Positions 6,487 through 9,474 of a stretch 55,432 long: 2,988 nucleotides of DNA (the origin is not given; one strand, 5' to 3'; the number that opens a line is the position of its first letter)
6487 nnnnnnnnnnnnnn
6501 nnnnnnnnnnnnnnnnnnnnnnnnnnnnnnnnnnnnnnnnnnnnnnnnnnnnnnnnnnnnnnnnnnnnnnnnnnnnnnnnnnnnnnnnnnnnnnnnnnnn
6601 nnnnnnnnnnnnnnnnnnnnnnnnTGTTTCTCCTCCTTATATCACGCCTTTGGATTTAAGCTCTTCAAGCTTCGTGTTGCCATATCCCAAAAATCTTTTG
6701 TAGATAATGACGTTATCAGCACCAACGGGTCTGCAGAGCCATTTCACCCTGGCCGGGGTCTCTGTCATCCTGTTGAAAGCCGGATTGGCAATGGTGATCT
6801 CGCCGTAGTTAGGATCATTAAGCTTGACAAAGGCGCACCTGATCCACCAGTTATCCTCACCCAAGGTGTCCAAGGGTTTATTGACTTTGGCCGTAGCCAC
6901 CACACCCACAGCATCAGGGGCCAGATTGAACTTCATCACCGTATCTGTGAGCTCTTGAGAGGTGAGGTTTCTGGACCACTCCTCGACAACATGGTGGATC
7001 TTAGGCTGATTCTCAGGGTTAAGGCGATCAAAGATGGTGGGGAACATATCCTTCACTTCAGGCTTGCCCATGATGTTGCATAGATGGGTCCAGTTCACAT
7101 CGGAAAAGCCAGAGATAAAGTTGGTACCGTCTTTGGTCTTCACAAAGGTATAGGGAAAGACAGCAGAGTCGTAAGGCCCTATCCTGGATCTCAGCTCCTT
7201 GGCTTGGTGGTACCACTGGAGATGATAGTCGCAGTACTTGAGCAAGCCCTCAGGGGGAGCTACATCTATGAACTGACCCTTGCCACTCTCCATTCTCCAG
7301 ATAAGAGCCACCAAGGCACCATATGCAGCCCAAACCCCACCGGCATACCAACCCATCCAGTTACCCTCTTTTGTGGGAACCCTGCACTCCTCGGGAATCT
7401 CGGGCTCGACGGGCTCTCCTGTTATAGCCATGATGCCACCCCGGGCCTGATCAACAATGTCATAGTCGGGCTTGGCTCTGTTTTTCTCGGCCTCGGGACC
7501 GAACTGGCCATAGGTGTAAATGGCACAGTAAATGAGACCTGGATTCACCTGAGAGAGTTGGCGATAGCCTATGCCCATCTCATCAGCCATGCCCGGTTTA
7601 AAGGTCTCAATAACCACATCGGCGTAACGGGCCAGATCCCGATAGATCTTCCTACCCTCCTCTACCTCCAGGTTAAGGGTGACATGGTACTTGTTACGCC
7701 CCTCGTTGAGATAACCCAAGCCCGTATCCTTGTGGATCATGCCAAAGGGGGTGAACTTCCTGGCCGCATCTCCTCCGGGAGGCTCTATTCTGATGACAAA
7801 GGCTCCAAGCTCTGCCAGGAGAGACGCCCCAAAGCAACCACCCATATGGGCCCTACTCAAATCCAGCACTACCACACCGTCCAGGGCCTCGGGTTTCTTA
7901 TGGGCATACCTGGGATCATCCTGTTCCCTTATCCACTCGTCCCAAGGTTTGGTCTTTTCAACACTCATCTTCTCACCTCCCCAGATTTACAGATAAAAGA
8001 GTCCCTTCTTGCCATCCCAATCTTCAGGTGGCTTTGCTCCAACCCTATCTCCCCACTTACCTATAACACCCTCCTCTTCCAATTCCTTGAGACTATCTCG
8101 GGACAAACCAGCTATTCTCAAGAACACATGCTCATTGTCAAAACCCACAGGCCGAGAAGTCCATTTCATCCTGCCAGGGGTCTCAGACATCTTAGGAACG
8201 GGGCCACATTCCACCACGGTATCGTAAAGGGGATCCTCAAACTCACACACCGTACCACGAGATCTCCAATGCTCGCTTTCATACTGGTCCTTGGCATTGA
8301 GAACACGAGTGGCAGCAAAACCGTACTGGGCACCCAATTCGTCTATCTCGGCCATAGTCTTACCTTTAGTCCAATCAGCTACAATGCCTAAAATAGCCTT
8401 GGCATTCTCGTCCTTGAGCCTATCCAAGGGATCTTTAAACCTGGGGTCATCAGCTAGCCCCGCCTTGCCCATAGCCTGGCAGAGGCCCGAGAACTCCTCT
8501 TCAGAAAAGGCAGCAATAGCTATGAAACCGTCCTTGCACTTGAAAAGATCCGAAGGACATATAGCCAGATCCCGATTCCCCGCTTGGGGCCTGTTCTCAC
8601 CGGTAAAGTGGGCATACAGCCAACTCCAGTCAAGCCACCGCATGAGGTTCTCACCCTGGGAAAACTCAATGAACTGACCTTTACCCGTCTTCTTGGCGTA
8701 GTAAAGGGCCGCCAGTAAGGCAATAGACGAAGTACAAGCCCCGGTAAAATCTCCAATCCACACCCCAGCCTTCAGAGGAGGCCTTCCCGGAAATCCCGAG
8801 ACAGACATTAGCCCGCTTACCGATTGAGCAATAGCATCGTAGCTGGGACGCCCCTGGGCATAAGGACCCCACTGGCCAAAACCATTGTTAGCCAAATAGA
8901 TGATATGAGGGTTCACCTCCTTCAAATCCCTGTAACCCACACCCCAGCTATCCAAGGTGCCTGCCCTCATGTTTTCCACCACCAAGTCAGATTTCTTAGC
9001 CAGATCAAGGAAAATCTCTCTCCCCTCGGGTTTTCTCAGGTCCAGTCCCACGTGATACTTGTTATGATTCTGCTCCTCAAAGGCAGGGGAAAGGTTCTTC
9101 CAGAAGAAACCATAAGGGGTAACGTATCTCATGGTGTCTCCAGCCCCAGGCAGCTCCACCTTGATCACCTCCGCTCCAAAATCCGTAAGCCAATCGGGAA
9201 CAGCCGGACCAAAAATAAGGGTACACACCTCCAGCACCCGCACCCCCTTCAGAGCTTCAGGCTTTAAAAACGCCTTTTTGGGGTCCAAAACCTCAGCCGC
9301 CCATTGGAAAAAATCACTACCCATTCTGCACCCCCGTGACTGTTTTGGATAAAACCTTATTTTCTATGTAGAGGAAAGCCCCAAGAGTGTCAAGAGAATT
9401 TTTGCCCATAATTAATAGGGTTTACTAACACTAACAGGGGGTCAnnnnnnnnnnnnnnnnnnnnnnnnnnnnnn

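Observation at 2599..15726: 13-kb TetR-headed cluster that looks like an uncharacterised CoA-dependent acid/aldehyde pathway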

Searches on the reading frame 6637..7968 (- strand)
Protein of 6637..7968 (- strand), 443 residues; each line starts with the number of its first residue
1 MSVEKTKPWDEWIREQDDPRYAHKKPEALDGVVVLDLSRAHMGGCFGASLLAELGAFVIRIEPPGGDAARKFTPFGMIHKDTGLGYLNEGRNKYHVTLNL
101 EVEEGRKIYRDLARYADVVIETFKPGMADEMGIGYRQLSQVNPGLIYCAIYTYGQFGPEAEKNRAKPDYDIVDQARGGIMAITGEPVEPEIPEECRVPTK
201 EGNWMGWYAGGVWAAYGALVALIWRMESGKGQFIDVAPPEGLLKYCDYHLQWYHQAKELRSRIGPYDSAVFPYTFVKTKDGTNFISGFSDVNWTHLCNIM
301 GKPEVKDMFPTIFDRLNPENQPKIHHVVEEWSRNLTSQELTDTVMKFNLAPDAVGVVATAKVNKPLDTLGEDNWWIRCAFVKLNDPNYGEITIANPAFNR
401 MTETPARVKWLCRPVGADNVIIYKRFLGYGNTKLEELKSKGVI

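Call 3: search_protein_families(library=pfam, proteins=[window:6637-7968:-])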
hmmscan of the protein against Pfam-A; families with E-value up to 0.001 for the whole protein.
window:6637-7968:- (443 aa): 1 family
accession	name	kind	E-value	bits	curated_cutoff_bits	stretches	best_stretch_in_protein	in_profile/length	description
PF02515.22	CoA_transf_3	-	1.2e-84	285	23.3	1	29-419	1-366/366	CoA-transferase family III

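Call 4: search_protein_families(library=ncbifam, proteins=[window:6637-7968:-])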
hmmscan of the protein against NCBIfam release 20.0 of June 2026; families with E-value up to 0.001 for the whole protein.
window:6637-7968:- (443 aa): 6 families
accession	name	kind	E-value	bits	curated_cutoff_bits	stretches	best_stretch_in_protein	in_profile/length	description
NF041294.1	Scnl_mescCoAtase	equivalog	3.4e-57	194.3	700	1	28-407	3-364/381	succinyl-CoA:mesaconate CoA-transferase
NF052585.1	SucGlutTfsCaiB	equivalog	3.7e-40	137.7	750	1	24-343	3-314/394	succinate--glutarate CoA-transferase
NF008511.0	PRK11430.1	equivalog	3.3e-38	131.8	522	1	28-329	9-295/381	CoA:oxalate CoA-transferase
TIGR03253.1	oxalate_frc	equivalog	5.3e-38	130.8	504.2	2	28-251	3-212/416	formyl-CoA transferase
NF003809.0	PRK05398.1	subfamily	8.8e-37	126.6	442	2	27-251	3-213/416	formyl-CoA transferase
NF002914.1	PRK03525.1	equivalog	7.8e-23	81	413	1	29-443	10-397/400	L-carnitine CoA-transferase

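Call 12: search_solved_structures(query=window:6637-7968:-)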
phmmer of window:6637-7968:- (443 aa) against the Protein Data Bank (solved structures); distinct sequences matched with E-value up to 0.001: 33.
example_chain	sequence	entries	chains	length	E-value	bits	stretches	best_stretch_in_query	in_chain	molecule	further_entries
9br6_A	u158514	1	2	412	8.6e-39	136.9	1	27-443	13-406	Succinate--hydroxymethylglutarate CoA-transferase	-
9br7_A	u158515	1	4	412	2.1e-38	135.7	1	27-443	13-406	Succinate--hydroxymethylglutarate CoA-transferase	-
10uh_A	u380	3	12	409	1.1e-36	129.9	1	24-443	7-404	Formyl-coenzyme a transferase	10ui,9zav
4ed9_A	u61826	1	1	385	5.1e-35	124.5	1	28-357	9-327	CAIB/BAIF family protein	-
4hl6_A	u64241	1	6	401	1.3e-31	113.2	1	28-325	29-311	Uncharacterized protein YfdE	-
5yiy_A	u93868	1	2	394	1.1e-25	93.8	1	27-306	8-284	CoA transferase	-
5yit_A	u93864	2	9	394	1.1e-25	93.7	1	27-306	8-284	CoA transferase III | Uncharacterized protein Rv3272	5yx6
9fn0_A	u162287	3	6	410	5.2e-21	78.3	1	44-254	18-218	Subunit of Benzylsuccinate CoA-transferase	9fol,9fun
3ubm_A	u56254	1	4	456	1.6e-19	73.4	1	26-252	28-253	Formyl-CoA:oxalate CoA-transferase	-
1pt5_A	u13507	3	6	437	2.4e-19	72.9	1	28-251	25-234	Hypothetical protein yfdW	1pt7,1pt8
1pqy_A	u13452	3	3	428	2.8e-19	72.6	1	29-251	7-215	Hypothetical protein yfdW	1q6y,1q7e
2vjp_A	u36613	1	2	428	3.6e-17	65.7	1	28-252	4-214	FORMYL-COENZYME A TRANSFERASE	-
9fn0_B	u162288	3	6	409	4.1e-17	65.5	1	27-441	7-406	Subunit of Benzylsuccinate CoA-transferase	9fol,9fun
1p5h_A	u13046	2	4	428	7.7e-17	64.6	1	28-252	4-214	Formyl-coenzyme A transferase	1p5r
2vjm_B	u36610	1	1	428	8.6e-17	64.4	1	28-252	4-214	FORMYL-COENZYME A TRANSFERASE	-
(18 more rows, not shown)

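Call 18: find_homologous_proteins(query=window:6637-7968:-)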
Query window:6637-7968:- (443 aa): 2413 proteins with E <= 0.001 among 8000 candidates; the best 120 are listed.
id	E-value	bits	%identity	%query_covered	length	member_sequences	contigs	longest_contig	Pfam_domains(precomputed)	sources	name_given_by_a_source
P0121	2.6e-280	948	86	100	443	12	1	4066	PF02515.23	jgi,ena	-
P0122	3.3e-241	819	75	100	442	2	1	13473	PF02515.23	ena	-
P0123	7.4e-223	759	70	100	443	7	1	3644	PF02515.23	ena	-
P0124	5.0e-180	618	52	99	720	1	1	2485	PF02515.23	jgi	jgi:crotonobetainyl-CoA:carnitine CoA-transferase CaiB-like acyl-CoA transferase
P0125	5.9e-173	594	57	98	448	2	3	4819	PF02515.23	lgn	-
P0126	7.4e-172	591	58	99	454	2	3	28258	PF02515.23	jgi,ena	-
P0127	8.4e-172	590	59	100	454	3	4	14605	PF02515.23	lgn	-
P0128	3.5e-171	588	57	99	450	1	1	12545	PF02515.23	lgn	-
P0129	6.1e-170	584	57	100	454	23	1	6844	PF02515.23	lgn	-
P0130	8.6e-170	584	57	99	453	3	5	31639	PF02515.23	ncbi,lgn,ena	-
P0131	1.1e-169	583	58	99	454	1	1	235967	PF02515.23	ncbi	-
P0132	1.4e-169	583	58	100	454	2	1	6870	PF02515.23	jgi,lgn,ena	-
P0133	1.7e-169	583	58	98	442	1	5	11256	PF02515.23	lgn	-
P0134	3.0e-169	582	58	100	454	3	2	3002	PF02515.23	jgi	jgi:crotonobetainyl-CoA:carnitine CoA-transferase CaiB-like acyl-CoA transferase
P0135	6.6e-169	581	57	100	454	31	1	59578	PF02515.23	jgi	jgi:crotonobetainyl-CoA:carnitine CoA-transferase CaiB-like acyl-CoA transferase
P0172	1.4e-163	563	54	99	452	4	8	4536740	PF02515.23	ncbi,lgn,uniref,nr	ncbi:CoA transferase [Desulforhabdus amnigena]|uniref:CoA transferase n=2 Tax=Desulforhabdus amnigen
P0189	1.1e-161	557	55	98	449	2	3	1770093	PF02515.23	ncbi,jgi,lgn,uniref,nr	ncbi:putative acyl-CoA transferases/carnitine dehydratase [Geoglobus ahangari]|uniref:Putative acyl-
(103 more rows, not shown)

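Call 19: find_encoding_contigs(protein=P0122, flank=10000, max_places=2)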
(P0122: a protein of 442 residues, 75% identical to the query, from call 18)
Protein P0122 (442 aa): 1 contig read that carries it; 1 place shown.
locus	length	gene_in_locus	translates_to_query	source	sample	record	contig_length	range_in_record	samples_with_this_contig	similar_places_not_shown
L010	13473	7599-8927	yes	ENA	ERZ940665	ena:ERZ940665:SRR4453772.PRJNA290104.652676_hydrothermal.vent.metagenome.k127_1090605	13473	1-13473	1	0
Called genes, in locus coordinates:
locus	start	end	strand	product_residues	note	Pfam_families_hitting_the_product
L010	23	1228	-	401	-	PF01548:DEDD_Tnp_IS110, PF02371:Transposase_20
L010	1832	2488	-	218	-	PF10137:CAP12-PCTIR_TIR (faint)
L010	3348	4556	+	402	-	PF00171:Aldedh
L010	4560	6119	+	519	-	PF00083:Sugar_tr, PF07690:MFS_1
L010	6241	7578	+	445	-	PF02515:CoA_transf_3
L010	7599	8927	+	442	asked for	PF02515:CoA_transf_3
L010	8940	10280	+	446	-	PF02515:CoA_transf_3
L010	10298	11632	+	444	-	PF02515:CoA_transf_3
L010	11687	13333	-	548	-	PF00753:Lactamase_B, PF12706:Lactamase_B_2, PF22505:RNase_J_b_CASP, PF07521:RMMBL, PF17770:RNase_J_C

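Call 20: find_encoding_contigs(protein=P0172, flank=10000, max_places=2)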
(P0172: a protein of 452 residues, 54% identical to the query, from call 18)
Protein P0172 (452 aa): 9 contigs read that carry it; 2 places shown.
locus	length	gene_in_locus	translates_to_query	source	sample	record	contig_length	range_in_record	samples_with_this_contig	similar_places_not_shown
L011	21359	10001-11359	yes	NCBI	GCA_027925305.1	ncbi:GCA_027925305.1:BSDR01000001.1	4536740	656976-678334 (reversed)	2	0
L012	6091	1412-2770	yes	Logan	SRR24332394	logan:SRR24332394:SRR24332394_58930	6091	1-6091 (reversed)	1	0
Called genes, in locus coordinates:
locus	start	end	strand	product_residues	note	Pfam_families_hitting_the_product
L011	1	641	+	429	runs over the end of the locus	PF11737:DUF3300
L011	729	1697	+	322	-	PF11453:DUF2950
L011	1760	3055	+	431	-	PF00924:MS_channel_2nd, PF21082:MS_channel_3rd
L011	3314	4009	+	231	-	PF08901:DUF1847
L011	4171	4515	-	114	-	PF01336:tRNA_anti-codon (faint)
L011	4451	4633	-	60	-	-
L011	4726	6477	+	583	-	PF00989:PAS (weak), PF13426:PAS_9 (weak), PF00512:HisKA, PF02518:HATPase_c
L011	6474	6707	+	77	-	-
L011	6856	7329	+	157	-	PF09719:C_GCAxxG_C_C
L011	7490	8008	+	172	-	PF00160:Pro_isomerase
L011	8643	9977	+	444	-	PF02515:CoA_transf_3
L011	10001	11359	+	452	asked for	PF02515:CoA_transf_3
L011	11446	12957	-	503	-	PF00989:PAS, PF08448:PAS_4 (weak), PF13188:PAS_8 (weak), PF13426:PAS_9 (weak), PF00989:PAS (weak), PF08447:PAS_3, PF00989:PAS, PF13426:PAS_9 (weak)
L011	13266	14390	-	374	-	PF04055:Radical_SAM, PF06969:HemN_C (weak)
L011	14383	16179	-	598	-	PF00009:GTP_EFTU, PF01926:MMR_HSR1 (faint), PF03144:GTP_EFTU_D2, PF14492:EFG_III (faint), PF00679:EFG_C, PF06421:LepA_C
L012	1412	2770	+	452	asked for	PF02515:CoA_transf_3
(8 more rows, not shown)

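Call 56: find_encoding_contigs(protein=P0131, flank=10000, max_places=2)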
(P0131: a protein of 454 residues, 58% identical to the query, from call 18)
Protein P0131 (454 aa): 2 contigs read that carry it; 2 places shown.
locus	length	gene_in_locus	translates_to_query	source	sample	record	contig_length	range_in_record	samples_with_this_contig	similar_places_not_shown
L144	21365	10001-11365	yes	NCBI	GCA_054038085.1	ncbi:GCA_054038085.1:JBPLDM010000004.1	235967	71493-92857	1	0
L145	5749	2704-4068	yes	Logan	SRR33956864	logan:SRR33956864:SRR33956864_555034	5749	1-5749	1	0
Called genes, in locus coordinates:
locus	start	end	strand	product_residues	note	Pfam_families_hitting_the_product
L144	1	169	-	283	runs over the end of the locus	PF01261:AP_endonuc_2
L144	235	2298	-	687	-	PF02629:CoA_binding, PF13380:CoA_binding_2, PF13607:Succ_CoA_lig, PF13549:ATP-grasp_5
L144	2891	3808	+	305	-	PF00698:Acyl_transf_1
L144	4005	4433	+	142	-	PF00572:Ribosomal_L13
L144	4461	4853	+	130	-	PF00380:Ribosomal_S9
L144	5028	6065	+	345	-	PF01118:Semialdhyde_dh, PF22698:Semialdhyde_dhC_1, PF02774:Semialdhyde_dhC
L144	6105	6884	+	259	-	PF01416:PseudoU_synth_1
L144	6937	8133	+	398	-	PF00155:Aminotran_1_2, PF01041:DegT_DnrJ_EryC1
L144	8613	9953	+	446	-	PF02515:CoA_transf_3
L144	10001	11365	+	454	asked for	PF02515:CoA_transf_3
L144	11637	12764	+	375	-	PF13458:Peripla_BP_6, PF01094:ANF_receptor, PF13433:Peripla_BP_5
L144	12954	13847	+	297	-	PF02653:BPD_transp_2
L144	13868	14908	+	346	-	PF02653:BPD_transp_2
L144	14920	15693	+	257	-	PF00005:ABC_tran, PF13304:AAA_21 (faint), PF12399:BCA_ABC_TP_C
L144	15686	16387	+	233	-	PF00005:ABC_tran, PF13304:AAA_21 (faint)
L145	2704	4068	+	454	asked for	PF02515:CoA_transf_3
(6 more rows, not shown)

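Call 57: find_encoding_contigs(protein=P0189, flank=10000, max_places=2)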
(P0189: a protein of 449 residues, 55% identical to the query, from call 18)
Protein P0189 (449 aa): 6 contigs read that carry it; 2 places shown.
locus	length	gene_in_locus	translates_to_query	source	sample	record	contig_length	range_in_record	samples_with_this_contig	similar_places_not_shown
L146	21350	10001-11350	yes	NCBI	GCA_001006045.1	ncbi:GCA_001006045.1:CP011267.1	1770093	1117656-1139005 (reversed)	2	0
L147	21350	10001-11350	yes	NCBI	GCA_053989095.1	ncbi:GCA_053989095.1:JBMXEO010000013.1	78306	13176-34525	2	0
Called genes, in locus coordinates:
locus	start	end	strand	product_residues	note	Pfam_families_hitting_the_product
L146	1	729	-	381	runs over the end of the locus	PF04055:Radical_SAM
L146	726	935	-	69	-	PF14947:HTH_45 (weak), PF21715:CggR_N (weak)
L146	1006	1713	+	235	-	PF02654:CobS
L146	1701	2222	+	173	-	PF12804:NTP_transf_3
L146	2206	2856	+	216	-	PF01135:PCMT, PF01596:Methyltransf_3 (weak), PF13847:Methyltransf_31 (weak)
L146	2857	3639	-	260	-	PF02463:SMC_N (faint), PF00005:ABC_tran, PF13304:AAA_21 (weak)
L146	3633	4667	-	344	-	PF01032:FecCD, PF00950:ABC-3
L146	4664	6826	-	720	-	PF01497:Peripla_BP_2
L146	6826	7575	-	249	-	PF13489:Methyltransf_23, PF01135:PCMT (weak), PF01209:Ubie_methyltran, PF05175:MTS (weak), PF13847:Methyltransf_31, PF08241:Methyltransf_11, PF08242:Methyltransf_12, PF13649:Methyltransf_25, +2 more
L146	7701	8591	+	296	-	-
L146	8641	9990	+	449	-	PF02515:CoA_transf_3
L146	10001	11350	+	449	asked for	PF02515:CoA_transf_3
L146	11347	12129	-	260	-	PF00378:ECH_1, PF16113:ECH_2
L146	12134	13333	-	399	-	PF02771:Acyl-CoA_dh_N, PF02770:Acyl-CoA_dh_M, PF00441:Acyl-CoA_dh_1, PF08028:Acyl-CoA_dh_2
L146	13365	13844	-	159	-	PF12172:zf-ChsH2, PF01796:OB_ChsH2_C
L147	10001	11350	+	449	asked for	PF02515:CoA_transf_3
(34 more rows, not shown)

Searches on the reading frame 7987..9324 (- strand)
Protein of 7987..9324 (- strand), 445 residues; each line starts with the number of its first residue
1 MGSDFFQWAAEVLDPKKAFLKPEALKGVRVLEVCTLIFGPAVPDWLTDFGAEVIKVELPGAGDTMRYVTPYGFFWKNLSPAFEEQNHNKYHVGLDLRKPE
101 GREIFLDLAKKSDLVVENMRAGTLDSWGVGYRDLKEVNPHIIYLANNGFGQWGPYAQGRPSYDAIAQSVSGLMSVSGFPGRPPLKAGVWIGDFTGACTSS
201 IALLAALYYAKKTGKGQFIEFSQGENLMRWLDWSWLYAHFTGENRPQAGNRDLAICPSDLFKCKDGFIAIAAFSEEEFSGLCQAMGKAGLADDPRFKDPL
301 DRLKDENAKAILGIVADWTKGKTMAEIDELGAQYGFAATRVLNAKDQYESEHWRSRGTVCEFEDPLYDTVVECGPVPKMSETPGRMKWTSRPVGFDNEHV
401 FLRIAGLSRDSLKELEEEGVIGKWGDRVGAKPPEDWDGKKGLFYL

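Call 3: search_protein_families(library=pfam, proteins=[window:7987-9324:-])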
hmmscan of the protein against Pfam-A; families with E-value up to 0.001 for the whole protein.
window:7987-9324:- (445 aa): 1 family
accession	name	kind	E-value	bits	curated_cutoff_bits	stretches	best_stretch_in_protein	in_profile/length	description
PF02515.22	CoA_transf_3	-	4.2e-113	378.6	23.3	1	25-396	1-365/366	CoA-transferase family III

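Call 4: search_protein_families(library=ncbifam, proteins=[window:7987-9324:-])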
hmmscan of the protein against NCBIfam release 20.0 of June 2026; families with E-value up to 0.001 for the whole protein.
window:7987-9324:- (445 aa): 6 families
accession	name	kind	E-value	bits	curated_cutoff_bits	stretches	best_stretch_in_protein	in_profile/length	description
NF041294.1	Scnl_mescCoAtase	equivalog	2.8e-66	224.2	700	1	24-386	3-365/381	succinyl-CoA:mesaconate CoA-transferase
NF052585.1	SucGlutTfsCaiB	equivalog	2.8e-59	200.7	750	1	22-401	5-385/394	succinate--glutarate CoA-transferase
NF008511.0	PRK11430.1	equivalog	3.6e-54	184.3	522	1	25-307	10-288/381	CoA:oxalate CoA-transferase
NF003809.0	PRK05398.1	subfamily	5e-53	180.2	442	1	23-421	3-416/416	formyl-CoA transferase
TIGR03253.1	oxalate_frc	equivalog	1.4e-51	175.5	504.2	1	23-421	2-416/416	formyl-CoA transferase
NF002914.1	PRK03525.1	equivalog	2.8e-44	151.6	413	1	24-421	9-397/400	L-carnitine CoA-transferase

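Call 11: search_solved_structures(query=window:7987-9324:-)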
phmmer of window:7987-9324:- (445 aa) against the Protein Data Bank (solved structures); distinct sequences matched with E-value up to 0.001: 35.
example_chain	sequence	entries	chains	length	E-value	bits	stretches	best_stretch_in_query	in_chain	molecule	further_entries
10uh_A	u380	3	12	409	1.2e-50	175.8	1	25-422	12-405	Formyl-coenzyme a transferase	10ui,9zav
4hl6_A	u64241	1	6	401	3.6e-49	170.9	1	25-306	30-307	Uncharacterized protein YfdE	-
9br6_A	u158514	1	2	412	7.8e-49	169.8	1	23-420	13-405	Succinate--hydroxymethylglutarate CoA-transferase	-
9br7_A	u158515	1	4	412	1.6e-48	168.7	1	23-420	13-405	Succinate--hydroxymethylglutarate CoA-transferase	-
4ed9_A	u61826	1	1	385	5.1e-47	163.8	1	24-356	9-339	CAIB/BAIF family protein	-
9fn0_B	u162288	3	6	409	1.1e-36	129.7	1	23-417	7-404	Subunit of Benzylsuccinate CoA-transferase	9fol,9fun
1pt5_A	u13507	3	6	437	5.3e-35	124.2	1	16-386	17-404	Hypothetical protein yfdW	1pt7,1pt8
1pqy_A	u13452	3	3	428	5.8e-34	120.7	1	24-412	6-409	Hypothetical protein yfdW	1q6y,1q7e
1xk6_A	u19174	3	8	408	9.4e-31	110.2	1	25-420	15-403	Crotonobetainyl-CoA:carnitine CoA-transferase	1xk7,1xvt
1xa3_A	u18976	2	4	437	9.6e-31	110.1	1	24-420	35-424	Crotonobetainyl-CoA:carnitine CoA-transferase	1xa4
1xvu_A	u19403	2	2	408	9.6e-30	106.8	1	25-420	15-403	Crotonobetainyl-CoA:carnitine CoA-transferase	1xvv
5yit_A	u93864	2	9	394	1.3e-29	106.4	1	24-302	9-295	CoA transferase III | Uncharacterized protein Rv3272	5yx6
2vjn_A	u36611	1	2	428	1.4e-29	106.3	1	24-223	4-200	FORMYL-COENZYME A TRANSFERASE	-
5yiy_A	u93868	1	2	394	1.6e-29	106.1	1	24-302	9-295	CoA transferase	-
2vjp_A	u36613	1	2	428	1.8e-29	105.9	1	24-223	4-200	FORMYL-COENZYME A TRANSFERASE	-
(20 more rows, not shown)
